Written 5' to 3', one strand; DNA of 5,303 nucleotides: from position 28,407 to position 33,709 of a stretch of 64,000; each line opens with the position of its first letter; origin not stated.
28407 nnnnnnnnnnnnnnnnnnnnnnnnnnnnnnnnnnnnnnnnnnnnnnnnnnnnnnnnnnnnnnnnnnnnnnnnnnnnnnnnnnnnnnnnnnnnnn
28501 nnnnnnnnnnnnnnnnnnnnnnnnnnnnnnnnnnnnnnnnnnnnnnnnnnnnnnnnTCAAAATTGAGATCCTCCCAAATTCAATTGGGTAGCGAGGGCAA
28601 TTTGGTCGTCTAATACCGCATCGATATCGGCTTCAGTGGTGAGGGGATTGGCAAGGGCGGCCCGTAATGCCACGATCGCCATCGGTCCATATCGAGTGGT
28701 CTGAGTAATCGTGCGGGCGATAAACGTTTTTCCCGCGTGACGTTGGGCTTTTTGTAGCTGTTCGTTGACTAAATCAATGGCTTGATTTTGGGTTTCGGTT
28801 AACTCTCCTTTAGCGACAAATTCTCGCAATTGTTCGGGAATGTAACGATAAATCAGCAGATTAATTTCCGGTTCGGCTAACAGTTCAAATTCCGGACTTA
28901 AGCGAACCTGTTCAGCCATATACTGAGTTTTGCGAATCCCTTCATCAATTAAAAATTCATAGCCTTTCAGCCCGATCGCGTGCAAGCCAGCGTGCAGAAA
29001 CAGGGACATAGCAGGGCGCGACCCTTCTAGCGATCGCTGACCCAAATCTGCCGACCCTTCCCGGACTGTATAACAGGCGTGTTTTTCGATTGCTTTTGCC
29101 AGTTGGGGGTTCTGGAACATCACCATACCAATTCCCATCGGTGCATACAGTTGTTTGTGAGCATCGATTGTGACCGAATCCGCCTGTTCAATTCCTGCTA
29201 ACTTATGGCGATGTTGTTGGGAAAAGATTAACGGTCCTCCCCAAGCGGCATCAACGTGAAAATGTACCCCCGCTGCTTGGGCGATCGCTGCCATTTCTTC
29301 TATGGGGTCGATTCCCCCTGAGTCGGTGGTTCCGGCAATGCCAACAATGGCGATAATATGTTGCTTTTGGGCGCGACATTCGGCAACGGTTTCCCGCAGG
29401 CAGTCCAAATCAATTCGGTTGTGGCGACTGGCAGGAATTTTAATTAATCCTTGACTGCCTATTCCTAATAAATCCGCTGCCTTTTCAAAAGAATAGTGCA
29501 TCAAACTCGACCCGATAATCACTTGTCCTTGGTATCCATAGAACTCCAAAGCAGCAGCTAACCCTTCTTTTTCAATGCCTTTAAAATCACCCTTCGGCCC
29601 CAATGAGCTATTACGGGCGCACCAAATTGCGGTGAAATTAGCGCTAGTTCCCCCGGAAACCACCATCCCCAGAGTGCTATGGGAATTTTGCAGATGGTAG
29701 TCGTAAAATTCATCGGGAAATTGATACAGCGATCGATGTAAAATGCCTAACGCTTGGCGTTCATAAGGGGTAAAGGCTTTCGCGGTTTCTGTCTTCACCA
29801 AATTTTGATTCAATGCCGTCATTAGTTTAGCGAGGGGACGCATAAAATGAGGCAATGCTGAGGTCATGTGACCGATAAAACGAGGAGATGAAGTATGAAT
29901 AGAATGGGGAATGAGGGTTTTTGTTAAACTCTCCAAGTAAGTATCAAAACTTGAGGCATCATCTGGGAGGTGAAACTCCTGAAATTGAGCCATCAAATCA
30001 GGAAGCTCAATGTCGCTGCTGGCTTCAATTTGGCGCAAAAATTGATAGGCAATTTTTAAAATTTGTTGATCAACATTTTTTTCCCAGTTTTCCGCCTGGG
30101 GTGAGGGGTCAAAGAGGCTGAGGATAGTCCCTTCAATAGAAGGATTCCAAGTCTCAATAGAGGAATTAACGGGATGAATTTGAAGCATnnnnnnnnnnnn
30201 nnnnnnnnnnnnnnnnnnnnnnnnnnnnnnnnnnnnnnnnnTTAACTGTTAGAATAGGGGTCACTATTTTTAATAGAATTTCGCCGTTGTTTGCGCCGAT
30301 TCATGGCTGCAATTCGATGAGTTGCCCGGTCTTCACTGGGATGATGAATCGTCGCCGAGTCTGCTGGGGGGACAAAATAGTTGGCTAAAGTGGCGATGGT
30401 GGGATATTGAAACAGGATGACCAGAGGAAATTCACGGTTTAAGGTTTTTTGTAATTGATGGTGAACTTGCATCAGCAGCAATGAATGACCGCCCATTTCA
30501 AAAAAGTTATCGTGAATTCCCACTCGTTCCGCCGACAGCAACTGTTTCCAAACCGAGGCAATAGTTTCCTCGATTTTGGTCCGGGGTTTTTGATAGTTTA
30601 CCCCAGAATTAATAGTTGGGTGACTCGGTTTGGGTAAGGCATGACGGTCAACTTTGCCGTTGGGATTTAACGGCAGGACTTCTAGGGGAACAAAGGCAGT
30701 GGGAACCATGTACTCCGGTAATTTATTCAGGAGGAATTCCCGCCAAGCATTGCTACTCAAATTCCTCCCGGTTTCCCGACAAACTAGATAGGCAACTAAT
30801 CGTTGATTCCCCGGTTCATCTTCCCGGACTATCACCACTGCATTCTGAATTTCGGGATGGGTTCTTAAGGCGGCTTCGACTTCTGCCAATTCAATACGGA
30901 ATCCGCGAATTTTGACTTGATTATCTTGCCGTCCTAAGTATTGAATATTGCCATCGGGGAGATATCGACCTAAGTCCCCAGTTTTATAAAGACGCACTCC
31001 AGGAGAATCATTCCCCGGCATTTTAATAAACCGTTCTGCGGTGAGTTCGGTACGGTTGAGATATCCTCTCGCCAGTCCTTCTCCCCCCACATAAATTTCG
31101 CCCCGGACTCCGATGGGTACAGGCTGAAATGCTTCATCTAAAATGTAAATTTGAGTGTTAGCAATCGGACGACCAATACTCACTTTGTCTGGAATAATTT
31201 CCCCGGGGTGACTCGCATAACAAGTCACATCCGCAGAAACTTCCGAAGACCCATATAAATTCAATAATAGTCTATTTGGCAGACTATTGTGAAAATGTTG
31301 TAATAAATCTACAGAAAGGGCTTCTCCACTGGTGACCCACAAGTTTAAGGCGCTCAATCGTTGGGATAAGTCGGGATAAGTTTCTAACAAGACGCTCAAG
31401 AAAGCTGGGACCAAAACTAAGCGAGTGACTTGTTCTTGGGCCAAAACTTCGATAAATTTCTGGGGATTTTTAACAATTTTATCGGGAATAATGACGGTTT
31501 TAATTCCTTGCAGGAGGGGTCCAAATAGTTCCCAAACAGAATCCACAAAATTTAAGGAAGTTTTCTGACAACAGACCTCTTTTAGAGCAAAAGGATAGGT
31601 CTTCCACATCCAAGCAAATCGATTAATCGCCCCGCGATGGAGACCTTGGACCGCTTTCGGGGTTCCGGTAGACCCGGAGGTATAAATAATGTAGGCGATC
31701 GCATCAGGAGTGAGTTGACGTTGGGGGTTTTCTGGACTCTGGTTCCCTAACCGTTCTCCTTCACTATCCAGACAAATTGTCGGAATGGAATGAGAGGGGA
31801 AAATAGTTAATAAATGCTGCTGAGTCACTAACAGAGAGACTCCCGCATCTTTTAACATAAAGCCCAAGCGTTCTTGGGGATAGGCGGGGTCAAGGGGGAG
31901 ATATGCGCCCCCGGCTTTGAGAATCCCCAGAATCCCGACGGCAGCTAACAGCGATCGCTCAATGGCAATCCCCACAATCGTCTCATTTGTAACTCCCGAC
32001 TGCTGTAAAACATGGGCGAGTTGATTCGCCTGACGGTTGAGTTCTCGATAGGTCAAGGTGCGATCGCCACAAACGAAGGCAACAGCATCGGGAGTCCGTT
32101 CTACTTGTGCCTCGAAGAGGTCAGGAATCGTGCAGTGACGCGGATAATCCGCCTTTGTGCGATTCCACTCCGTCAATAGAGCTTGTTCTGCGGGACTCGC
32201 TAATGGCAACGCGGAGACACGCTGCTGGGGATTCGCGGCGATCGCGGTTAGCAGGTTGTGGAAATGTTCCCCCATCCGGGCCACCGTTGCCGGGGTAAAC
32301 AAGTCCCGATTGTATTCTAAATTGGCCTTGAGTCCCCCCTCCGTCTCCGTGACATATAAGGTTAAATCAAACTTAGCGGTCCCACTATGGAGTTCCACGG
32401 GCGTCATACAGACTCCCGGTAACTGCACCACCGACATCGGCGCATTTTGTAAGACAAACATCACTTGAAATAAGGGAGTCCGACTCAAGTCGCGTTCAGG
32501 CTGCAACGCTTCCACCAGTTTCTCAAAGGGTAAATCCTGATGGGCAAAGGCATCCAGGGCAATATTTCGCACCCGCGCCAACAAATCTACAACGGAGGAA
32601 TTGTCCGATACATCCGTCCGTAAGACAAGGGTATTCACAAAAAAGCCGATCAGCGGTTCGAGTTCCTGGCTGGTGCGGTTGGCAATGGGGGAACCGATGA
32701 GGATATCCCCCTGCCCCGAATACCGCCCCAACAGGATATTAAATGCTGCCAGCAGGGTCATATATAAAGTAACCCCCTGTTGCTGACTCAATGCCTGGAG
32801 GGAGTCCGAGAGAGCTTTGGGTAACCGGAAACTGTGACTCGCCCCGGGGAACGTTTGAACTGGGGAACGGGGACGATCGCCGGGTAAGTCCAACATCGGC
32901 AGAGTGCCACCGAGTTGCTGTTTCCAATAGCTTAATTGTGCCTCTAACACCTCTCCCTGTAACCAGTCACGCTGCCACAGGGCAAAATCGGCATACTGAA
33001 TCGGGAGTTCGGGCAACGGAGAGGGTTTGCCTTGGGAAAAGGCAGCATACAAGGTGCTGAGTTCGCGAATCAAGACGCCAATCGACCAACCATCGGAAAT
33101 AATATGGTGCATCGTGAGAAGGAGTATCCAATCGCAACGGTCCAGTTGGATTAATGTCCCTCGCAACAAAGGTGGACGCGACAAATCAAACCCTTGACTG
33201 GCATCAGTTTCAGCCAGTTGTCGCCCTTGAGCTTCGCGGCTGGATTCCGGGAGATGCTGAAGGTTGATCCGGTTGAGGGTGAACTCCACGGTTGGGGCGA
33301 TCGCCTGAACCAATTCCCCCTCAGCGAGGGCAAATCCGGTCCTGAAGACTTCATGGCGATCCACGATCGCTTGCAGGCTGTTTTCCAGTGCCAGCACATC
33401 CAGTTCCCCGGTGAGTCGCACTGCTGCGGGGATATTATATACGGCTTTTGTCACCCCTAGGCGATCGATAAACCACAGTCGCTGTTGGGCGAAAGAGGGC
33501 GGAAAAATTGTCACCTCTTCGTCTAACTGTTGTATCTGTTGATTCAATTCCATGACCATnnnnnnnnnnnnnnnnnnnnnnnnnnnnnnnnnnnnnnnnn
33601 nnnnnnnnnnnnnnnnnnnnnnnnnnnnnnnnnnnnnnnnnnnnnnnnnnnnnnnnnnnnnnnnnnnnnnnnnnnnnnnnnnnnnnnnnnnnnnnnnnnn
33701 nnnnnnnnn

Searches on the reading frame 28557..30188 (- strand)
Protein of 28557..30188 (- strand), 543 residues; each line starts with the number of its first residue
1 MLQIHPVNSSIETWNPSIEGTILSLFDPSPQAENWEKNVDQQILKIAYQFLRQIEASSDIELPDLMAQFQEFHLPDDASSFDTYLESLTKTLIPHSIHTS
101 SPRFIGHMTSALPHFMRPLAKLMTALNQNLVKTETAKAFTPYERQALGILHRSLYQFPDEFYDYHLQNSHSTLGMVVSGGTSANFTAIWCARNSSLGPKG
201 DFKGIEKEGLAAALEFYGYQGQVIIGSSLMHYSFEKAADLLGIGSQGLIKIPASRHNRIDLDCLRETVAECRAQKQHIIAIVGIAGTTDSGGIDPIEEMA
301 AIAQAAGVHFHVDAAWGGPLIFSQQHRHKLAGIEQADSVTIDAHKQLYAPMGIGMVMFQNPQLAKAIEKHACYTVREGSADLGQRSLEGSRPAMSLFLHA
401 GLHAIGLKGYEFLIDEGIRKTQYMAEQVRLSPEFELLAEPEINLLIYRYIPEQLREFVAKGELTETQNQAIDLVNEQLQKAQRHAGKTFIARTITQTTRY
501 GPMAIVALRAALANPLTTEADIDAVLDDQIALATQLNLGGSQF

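Call 6: search_protein_families(library=pfam, proteins=[window:28557-30188:-])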
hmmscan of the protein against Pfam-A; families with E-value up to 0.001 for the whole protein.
window:28557-30188:- (543 aa): 3 families
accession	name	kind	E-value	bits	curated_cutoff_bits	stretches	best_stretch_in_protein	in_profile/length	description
PF00282.25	Pyridoxal_deC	-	2.1e-45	155.5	27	1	64-449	2-374/375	Pyridoxal-dependent decarboxylase conserved domain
PF01212.27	Beta_elim_lyase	-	1.3e-08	35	27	1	227-426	77-228/288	Beta-eliminating lyase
PF00266.25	Aminotran_5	-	2.8e-07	30.3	21.5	1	251-435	119-298/371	Aminotransferase class-V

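Call 20: search_protein_families(library=ncbifam, proteins=[window:28557-30188:-], max_evalue=0.00001)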
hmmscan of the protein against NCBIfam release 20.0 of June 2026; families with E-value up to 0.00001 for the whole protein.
window:28557-30188:- (543 aa): 10 families
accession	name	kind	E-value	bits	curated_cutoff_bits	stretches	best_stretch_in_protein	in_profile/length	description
TIGR03799.1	NOD_PanD_pyr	equivalog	6.5e-190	632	606.1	1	36-531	24-521/522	pyridoxal-dependent aspartate 1-decarboxylase PanP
NF052646.1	DABADecarRhbB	equivalog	1.8e-47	162.1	900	1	74-453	70-422/491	L-2,4-diaminobutyrate decarboxylase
TIGR03812.1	tyr_de_CO2_Arch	equivalog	2.8e-37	128.4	299.4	1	167-446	72-323/375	tyrosine decarboxylase MfnA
TIGR03811.1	tyr_de_CO2_Ent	equivalog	1.3e-23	83.4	905.3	1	230-318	231-324/608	tyrosine decarboxylase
NF002748.0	PRK02769.1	equivalog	9.8e-21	73.9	305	1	220-480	109-358/382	histidine decarboxylase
TIGR01788.1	Glu-decarb-GAD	equivalog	5.1e-09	35.3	380.4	1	228-451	145-366/431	glutamate decarboxylase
TIGR03402.1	FeS_nifS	equivalog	1.8e-07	30.3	530.75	1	213-358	79-210/379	cysteine desulfurase NifS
TIGR03235.1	DNA_S_dndA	equivalog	3e-07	30.1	480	1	224-363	91-217/353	cysteine desulfurase DndA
NF000586.1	PRK00011.1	subfamily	9e-07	28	335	1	256-370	140-243/404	serine hydroxymethyltransferase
NF010611.0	PRK14012.1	equivalog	2.8e-06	26.5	548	1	212-358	87-220/406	IscS subfamily cysteine desulfurase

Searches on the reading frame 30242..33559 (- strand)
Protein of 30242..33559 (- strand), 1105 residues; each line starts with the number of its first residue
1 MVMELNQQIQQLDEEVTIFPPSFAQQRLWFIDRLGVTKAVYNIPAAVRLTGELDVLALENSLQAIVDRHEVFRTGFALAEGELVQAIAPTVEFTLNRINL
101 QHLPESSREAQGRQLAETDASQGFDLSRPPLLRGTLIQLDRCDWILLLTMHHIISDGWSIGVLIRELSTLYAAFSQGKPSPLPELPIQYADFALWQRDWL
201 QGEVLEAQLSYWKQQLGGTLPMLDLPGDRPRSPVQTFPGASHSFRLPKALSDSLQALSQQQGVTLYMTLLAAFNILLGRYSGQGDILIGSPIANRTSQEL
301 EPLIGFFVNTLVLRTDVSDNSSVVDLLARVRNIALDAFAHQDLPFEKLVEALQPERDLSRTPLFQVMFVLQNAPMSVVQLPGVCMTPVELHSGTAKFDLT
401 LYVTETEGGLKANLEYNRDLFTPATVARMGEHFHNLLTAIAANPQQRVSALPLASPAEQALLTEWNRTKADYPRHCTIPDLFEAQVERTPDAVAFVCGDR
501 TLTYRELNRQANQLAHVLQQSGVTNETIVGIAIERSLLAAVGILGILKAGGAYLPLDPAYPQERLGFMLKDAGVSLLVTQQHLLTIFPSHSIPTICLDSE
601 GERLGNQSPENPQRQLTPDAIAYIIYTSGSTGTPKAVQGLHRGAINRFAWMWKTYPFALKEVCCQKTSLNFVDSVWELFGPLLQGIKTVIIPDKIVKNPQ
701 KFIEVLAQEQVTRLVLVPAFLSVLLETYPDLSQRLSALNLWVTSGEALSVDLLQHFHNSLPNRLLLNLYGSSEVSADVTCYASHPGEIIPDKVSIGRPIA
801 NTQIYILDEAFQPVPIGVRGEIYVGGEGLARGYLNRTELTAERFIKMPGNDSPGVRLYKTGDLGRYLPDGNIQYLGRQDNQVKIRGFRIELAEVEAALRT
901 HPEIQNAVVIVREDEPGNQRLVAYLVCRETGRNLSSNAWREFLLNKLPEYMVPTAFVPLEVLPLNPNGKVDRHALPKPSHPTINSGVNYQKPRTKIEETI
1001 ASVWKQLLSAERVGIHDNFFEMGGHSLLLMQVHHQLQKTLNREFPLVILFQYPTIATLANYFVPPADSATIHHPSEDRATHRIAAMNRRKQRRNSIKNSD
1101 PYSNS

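Call 6: search_protein_families(library=pfam, proteins=[window:30242-33559:-])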
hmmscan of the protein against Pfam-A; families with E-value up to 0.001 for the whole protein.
window:30242-33559:- (1105 aa): 4 families
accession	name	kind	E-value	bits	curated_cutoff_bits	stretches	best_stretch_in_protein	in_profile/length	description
PF00668.25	Condensation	-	2.6e-124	415.8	30.6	1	20-462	6-455/456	Condensation domain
PF00501.34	AMP-binding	-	2.6e-84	283.7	29.9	1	482-834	1-384/384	AMP-binding enzyme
PF00550.31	PP-binding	-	2.4e-14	53.8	20.8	1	999-1061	2-66/67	Phosphopantetheine attachment site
PF13193.12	AMP-binding_C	-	3e-10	41.3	24.5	1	893-969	1-76/76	AMP-binding enzyme C-terminal domain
